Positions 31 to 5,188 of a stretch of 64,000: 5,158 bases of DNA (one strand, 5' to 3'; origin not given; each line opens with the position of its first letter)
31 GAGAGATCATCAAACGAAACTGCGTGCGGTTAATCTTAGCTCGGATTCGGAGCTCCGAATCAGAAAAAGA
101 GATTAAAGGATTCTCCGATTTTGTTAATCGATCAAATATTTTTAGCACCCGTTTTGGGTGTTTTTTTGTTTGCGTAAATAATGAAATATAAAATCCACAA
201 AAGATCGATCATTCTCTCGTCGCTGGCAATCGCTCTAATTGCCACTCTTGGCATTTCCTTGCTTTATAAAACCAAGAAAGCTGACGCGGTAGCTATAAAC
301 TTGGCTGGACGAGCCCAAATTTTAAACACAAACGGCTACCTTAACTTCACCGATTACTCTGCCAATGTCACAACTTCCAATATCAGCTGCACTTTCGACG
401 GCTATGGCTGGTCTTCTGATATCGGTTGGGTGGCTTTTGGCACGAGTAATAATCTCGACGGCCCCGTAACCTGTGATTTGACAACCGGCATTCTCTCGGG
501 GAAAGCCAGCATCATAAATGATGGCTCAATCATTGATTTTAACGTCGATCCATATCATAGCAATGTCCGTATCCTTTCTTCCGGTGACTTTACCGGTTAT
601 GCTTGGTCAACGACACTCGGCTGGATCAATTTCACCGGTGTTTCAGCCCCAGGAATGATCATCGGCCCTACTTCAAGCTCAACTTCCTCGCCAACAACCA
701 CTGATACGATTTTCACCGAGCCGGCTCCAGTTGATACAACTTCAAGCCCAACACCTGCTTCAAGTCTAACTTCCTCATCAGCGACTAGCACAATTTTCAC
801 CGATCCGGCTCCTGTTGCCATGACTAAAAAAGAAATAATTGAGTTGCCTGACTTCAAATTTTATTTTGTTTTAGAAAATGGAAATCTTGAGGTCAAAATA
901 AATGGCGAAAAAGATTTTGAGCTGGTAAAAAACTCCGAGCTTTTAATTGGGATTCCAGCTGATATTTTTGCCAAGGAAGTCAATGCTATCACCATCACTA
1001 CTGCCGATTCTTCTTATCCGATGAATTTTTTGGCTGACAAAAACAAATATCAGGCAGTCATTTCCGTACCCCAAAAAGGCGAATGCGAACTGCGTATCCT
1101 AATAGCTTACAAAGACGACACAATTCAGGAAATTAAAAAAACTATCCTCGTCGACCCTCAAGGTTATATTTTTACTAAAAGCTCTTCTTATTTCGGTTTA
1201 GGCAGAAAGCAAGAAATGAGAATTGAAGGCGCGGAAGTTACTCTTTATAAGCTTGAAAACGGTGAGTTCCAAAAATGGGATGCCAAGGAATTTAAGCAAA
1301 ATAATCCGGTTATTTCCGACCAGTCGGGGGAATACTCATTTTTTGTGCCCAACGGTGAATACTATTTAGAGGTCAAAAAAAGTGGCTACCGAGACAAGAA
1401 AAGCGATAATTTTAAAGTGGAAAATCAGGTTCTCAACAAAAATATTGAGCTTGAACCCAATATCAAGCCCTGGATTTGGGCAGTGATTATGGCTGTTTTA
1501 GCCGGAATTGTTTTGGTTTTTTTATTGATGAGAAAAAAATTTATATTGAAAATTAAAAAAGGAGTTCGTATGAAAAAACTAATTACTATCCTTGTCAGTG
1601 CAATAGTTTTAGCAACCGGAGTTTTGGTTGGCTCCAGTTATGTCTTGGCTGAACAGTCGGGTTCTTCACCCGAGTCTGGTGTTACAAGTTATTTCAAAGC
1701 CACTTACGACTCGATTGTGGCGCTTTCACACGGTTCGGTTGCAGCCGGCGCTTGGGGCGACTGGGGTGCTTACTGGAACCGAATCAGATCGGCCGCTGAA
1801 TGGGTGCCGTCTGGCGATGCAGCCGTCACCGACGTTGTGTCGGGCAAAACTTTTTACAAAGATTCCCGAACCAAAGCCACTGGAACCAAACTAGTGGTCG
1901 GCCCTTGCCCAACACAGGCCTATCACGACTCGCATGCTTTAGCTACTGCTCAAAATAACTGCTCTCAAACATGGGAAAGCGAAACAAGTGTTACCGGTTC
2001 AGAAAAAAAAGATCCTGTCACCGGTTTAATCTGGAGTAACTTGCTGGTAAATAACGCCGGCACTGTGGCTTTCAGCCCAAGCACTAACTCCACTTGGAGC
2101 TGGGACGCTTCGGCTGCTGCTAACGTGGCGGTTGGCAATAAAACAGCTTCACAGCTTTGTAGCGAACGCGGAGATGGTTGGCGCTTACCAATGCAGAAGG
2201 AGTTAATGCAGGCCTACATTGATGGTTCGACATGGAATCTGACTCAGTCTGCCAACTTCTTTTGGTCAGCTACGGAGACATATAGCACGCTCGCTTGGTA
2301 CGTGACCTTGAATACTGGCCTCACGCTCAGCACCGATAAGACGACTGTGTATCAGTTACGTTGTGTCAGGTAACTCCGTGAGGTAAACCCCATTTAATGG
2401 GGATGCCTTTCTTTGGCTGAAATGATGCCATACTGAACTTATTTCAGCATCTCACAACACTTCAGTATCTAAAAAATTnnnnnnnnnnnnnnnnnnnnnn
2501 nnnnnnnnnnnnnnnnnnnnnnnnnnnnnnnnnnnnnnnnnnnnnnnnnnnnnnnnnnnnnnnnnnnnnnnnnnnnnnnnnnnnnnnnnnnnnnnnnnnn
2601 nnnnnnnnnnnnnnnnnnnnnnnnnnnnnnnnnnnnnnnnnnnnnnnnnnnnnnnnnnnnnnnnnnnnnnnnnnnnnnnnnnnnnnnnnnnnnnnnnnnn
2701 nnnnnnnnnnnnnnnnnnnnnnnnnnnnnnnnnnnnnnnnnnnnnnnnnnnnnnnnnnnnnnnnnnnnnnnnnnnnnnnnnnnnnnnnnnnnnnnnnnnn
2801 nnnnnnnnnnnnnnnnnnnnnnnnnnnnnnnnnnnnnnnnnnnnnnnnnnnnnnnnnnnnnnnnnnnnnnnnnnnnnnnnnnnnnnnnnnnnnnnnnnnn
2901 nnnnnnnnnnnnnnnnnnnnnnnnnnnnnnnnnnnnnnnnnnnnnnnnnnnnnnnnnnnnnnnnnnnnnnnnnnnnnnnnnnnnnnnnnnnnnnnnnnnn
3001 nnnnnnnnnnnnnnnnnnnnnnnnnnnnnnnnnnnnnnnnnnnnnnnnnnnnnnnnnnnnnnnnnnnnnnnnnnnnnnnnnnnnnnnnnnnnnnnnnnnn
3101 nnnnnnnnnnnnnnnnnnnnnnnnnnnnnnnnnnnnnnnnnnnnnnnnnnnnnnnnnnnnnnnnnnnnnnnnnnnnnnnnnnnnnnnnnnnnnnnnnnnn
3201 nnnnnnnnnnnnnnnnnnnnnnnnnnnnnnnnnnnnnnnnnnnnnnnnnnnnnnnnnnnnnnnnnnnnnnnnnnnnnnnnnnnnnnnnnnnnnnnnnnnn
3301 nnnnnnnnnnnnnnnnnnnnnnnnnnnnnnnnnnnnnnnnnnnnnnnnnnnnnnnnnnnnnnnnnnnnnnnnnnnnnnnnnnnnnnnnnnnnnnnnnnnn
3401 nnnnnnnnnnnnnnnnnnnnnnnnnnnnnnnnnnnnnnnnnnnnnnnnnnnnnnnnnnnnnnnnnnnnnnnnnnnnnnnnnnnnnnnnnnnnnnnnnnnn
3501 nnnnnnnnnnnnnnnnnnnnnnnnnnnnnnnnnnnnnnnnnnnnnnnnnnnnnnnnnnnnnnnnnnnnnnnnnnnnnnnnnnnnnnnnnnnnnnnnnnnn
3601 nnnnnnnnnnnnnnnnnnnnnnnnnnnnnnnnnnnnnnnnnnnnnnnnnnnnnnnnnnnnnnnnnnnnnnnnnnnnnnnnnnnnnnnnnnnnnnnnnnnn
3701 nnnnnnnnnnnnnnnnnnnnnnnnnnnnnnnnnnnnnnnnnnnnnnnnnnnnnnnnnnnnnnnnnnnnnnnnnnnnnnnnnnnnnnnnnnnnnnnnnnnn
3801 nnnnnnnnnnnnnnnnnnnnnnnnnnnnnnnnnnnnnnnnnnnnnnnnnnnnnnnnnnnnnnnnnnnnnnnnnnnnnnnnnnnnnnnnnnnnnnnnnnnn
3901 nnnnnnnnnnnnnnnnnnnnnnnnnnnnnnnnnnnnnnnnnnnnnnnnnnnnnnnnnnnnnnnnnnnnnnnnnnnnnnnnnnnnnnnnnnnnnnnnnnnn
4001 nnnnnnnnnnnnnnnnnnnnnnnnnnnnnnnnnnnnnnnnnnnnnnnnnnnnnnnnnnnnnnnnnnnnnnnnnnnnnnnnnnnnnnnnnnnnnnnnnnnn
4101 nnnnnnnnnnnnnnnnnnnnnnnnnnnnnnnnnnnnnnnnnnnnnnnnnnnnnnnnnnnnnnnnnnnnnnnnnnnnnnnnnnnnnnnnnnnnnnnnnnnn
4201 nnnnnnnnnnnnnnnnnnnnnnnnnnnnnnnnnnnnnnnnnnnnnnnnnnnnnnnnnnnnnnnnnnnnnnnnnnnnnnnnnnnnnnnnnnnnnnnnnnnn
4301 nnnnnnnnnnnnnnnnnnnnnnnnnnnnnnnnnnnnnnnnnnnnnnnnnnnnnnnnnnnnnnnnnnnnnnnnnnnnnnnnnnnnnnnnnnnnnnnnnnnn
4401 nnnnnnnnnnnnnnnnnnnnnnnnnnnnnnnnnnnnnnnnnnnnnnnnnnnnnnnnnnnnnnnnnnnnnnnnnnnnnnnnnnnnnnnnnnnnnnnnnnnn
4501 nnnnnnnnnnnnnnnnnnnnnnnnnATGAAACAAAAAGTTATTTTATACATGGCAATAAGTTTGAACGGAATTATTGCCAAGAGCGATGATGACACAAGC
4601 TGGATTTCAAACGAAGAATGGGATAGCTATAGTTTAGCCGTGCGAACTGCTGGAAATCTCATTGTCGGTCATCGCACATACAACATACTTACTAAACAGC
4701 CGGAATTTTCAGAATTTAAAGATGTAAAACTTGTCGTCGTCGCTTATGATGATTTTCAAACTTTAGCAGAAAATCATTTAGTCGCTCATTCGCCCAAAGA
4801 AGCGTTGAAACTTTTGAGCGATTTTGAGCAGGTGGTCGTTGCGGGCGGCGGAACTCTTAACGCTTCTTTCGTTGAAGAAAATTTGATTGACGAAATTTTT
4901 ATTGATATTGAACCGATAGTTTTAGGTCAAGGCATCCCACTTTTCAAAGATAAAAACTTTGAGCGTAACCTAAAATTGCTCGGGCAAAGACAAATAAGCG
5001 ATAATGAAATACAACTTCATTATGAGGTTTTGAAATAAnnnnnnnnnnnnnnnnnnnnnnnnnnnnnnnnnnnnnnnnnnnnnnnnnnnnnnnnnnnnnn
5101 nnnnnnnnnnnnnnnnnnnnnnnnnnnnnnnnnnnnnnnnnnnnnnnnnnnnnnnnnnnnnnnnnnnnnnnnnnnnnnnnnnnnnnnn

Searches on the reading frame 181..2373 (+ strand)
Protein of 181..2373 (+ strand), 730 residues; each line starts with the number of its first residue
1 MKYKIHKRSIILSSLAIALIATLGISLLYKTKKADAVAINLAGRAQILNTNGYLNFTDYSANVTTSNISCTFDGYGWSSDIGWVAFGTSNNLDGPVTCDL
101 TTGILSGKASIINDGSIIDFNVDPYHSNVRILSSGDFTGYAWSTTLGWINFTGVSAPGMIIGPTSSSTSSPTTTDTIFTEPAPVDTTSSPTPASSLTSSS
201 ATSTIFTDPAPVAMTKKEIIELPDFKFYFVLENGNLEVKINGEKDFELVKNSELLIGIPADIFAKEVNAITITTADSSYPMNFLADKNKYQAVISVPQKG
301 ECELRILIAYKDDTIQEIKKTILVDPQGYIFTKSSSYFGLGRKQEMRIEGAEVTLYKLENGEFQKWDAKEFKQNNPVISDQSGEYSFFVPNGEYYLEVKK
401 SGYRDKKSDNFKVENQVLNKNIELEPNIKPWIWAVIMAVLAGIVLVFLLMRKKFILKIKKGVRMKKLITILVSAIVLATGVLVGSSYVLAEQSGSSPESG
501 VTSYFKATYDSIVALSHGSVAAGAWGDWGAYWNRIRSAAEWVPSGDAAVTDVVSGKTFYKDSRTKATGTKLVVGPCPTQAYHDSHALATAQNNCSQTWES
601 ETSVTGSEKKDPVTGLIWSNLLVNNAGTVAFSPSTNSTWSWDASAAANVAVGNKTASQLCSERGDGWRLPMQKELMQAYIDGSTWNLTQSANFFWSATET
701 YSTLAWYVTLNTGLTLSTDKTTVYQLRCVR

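Call 19: search_protein_families(library=pfam, proteins=[window:181-2373:+], max_evalue=0.001)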
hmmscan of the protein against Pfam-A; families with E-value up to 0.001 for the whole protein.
window:181-2373:+ (730 aa): 2 families
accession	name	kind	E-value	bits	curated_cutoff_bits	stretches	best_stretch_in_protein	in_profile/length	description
PF07603.17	Lcl_C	-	5.1e-09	36.9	34.9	1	610-730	4-117/117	Lcl C-terminal domain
PF13620.12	CarboxypepD_reg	-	3.5e-07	30.9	32.3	1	348-424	14-81/82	Carboxypeptidase regulatory-like domain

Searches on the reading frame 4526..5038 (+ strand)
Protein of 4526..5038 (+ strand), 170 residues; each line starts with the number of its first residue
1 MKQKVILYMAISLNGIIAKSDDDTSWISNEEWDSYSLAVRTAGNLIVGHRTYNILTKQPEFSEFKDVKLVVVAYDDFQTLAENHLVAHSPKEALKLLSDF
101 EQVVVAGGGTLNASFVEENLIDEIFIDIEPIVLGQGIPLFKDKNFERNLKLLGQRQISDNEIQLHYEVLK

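Call 19: search_protein_families(library=pfam, proteins=[window:4526-5038:+], max_evalue=0.001)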
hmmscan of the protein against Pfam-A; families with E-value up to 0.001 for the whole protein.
window:4526-5038:+ (170 aa): 2 families
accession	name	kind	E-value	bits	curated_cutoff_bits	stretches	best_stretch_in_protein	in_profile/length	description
PF01872.23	RibD_C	-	2.1e-18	67.3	24.1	1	4-158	2-192/197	RibD C-terminal domain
PF00186.24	DHFR_1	-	0.00036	20.7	25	1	39-117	34-106/159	Dihydrofolate reductase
